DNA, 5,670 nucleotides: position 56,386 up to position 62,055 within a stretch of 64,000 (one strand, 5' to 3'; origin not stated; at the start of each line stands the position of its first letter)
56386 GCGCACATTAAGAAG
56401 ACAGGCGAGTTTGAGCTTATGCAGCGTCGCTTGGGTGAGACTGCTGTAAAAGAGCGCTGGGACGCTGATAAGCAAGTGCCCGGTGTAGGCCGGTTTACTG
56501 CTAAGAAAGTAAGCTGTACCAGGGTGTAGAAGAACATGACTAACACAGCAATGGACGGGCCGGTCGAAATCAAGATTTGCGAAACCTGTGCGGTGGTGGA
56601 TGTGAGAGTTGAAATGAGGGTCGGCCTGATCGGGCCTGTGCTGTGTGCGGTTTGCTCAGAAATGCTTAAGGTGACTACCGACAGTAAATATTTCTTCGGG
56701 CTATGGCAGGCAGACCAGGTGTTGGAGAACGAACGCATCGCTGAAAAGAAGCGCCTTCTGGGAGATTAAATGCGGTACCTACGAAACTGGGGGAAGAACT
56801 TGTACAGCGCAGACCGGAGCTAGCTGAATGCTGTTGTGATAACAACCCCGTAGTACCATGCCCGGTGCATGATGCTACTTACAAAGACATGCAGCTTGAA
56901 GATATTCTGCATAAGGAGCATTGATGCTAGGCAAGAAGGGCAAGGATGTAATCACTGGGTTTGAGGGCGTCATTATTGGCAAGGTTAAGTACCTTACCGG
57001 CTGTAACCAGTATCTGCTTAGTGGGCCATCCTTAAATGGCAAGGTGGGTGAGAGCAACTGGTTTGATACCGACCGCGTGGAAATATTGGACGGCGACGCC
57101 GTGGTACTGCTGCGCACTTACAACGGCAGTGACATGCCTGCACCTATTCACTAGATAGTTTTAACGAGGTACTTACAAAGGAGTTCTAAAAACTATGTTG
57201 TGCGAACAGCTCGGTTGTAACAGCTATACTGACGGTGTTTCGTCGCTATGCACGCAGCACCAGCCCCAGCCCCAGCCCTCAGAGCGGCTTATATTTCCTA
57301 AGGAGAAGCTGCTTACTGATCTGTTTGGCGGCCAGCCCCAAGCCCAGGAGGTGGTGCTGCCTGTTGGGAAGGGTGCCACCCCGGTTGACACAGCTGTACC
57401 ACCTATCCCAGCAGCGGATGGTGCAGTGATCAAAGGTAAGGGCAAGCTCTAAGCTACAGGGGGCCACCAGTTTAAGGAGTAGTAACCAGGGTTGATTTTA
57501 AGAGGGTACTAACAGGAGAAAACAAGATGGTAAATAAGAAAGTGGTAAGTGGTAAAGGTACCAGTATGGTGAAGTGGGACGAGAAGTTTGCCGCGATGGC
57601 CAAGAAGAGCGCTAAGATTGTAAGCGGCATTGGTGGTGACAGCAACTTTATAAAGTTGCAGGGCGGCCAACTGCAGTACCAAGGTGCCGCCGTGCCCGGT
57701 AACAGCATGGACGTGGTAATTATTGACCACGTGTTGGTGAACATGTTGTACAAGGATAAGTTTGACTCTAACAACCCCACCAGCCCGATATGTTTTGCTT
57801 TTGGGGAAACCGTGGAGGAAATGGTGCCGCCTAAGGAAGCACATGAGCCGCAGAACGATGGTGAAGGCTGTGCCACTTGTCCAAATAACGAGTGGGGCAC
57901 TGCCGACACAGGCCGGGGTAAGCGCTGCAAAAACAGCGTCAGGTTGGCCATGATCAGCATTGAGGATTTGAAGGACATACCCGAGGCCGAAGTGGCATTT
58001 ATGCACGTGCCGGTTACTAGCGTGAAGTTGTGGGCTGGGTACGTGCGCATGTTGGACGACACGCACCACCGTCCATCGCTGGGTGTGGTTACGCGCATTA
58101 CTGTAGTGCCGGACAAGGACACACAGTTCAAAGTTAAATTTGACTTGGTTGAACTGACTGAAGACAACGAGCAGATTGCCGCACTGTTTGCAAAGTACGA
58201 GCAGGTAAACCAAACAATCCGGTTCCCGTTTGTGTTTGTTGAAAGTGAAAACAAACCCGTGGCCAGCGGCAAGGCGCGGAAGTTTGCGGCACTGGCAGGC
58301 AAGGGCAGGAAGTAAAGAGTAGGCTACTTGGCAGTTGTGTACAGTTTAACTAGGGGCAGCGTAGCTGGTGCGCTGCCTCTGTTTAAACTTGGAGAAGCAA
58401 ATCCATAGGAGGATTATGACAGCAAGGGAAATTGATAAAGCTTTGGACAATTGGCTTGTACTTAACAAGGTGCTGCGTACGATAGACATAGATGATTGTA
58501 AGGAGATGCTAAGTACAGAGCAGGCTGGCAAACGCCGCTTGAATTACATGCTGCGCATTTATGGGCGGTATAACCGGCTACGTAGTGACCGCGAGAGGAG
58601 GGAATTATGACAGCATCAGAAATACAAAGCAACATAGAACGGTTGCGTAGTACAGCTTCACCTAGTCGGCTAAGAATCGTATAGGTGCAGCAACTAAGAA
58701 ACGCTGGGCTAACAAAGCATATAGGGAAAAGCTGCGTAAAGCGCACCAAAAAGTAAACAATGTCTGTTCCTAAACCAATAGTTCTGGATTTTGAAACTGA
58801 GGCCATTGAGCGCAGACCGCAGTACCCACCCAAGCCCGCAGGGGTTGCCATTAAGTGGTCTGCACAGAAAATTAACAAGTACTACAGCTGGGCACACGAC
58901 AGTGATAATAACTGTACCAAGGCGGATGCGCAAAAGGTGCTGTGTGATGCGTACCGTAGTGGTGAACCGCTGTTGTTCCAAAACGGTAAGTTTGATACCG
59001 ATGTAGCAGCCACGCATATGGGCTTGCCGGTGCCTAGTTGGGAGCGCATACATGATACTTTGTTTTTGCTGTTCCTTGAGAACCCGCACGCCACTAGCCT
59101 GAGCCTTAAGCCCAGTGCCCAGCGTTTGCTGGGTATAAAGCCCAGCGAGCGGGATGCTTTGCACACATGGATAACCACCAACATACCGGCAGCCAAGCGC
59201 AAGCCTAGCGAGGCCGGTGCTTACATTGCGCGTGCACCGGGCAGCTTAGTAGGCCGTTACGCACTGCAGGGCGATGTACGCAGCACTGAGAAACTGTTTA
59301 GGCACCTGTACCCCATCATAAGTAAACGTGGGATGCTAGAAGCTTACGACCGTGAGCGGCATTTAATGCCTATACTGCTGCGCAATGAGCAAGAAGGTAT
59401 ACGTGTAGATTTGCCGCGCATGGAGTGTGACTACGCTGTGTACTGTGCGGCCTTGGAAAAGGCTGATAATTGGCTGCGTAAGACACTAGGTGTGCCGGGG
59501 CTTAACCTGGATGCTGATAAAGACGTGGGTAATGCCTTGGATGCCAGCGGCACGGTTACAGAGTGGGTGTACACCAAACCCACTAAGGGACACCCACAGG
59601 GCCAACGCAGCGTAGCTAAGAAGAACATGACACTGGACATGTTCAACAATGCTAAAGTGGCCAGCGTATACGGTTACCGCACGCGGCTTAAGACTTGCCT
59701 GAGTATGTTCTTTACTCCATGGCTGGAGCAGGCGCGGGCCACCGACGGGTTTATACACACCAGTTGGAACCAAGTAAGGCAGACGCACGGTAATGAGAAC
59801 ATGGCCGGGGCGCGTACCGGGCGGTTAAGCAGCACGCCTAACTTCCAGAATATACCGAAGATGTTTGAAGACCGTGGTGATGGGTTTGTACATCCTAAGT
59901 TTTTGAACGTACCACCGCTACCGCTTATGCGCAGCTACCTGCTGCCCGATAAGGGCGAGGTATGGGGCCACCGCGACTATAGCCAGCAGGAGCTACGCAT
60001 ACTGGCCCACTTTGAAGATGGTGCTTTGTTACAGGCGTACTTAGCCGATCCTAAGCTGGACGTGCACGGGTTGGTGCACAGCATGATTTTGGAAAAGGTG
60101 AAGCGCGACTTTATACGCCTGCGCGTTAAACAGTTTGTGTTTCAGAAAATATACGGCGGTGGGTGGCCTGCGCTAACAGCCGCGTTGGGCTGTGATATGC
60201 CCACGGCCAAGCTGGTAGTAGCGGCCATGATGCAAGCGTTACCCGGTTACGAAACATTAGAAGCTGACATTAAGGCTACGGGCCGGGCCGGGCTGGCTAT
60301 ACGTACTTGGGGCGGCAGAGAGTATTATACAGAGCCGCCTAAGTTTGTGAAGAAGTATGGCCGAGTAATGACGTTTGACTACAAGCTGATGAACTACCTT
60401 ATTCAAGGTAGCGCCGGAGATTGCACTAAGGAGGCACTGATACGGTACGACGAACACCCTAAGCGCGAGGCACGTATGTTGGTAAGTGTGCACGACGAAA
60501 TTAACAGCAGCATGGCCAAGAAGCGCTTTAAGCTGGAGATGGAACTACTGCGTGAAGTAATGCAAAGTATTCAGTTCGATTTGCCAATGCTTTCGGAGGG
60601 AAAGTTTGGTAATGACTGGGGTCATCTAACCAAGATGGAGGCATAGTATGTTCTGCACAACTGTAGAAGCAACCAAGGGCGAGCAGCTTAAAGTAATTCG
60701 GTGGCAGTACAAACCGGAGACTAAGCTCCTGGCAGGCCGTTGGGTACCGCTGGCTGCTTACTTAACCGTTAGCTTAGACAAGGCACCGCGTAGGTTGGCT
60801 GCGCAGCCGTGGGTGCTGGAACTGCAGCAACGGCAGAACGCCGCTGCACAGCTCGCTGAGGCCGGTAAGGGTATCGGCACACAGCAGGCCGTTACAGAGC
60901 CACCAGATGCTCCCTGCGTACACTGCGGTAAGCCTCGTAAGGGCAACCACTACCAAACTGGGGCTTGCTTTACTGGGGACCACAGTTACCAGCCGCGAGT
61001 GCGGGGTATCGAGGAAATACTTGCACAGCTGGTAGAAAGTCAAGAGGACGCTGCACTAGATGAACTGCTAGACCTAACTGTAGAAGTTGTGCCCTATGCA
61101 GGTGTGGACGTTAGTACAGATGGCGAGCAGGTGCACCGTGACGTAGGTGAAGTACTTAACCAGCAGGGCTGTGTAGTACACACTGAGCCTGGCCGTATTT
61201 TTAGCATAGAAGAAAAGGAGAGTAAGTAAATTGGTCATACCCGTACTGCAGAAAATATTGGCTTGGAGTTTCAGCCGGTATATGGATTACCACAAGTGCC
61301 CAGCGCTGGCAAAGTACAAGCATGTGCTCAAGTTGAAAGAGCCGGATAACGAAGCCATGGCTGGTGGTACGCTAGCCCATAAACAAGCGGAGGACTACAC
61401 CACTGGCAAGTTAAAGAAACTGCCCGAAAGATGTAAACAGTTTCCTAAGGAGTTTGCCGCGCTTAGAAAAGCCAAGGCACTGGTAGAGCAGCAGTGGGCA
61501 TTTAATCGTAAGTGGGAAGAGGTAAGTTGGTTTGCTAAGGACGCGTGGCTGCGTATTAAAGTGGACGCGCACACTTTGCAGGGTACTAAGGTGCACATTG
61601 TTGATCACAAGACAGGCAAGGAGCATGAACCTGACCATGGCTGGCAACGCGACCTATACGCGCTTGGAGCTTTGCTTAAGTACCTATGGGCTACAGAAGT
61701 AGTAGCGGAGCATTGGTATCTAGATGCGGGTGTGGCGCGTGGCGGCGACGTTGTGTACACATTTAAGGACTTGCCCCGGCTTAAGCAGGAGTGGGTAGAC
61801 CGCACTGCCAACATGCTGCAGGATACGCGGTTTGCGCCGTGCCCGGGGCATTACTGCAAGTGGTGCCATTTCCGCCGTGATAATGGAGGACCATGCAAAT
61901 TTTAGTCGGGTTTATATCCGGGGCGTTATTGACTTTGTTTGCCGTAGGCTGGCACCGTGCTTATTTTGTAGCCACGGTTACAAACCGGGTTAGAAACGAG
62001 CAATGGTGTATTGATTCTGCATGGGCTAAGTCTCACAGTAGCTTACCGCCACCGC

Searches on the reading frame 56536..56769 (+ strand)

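Call 66: search_protein_families(library=pfam, proteins=[window:56536-56769:+], max_evalue=0.1)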
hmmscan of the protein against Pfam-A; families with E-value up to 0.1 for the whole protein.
window:56536-56769:+ (77 aa): 1 family
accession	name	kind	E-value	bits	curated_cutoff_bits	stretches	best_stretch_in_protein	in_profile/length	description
PF19215.5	CoV_NSP15_C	-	0.054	13.9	23.9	1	15-62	99-147/154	Coronavirus replicase NSP15, uridylate-specific endoribonuclease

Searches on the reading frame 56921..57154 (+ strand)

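Call 66: search_protein_families(library=pfam, proteins=[window:56921-57154:+], max_evalue=0.1)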
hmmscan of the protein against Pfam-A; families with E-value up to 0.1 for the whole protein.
window:56921-57154:+ (77 aa): 1 family
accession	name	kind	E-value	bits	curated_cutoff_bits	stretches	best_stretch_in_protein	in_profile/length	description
PF09939.14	DUF2171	-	0.095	13.4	25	0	11-66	7-59/64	Uncharacterized protein conserved in bacteria (DUF2171)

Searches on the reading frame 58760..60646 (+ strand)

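Call 45: search_protein_families(library=pfam, proteins=[window:58760-60646:+], max_evalue=0.001)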
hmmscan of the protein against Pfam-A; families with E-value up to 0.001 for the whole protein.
window:58760-60646:+ (628 aa): 1 family
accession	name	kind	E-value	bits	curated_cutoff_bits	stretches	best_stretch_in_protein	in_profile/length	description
PF00476.26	DNA_pol_A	-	6.8e-44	150.8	34.3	1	247-621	29-380/381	DNA polymerase family A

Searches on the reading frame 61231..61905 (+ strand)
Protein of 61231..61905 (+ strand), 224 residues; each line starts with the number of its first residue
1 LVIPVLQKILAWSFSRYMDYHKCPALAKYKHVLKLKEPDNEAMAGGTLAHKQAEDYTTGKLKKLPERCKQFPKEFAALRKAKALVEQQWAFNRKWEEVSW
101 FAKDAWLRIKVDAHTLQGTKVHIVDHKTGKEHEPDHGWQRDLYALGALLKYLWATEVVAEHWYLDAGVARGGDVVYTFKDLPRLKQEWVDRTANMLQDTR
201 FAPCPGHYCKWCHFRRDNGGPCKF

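Call 45: search_protein_families(library=pfam, proteins=[window:61231-61905:+], max_evalue=0.001)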
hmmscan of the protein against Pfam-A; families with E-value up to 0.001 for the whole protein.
window:61231-61905:+ (224 aa): 2 families
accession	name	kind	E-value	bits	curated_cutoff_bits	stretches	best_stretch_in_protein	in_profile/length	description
PF12705.13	PDDEXK_1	-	6.5e-18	66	22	2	117-215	135-243/247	PD-(D/E)XK nuclease superfamily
PF10926.14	DUF2800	-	5.1e-06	26.4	21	0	110-215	121-229/368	Protein of unknown function (DUF2800)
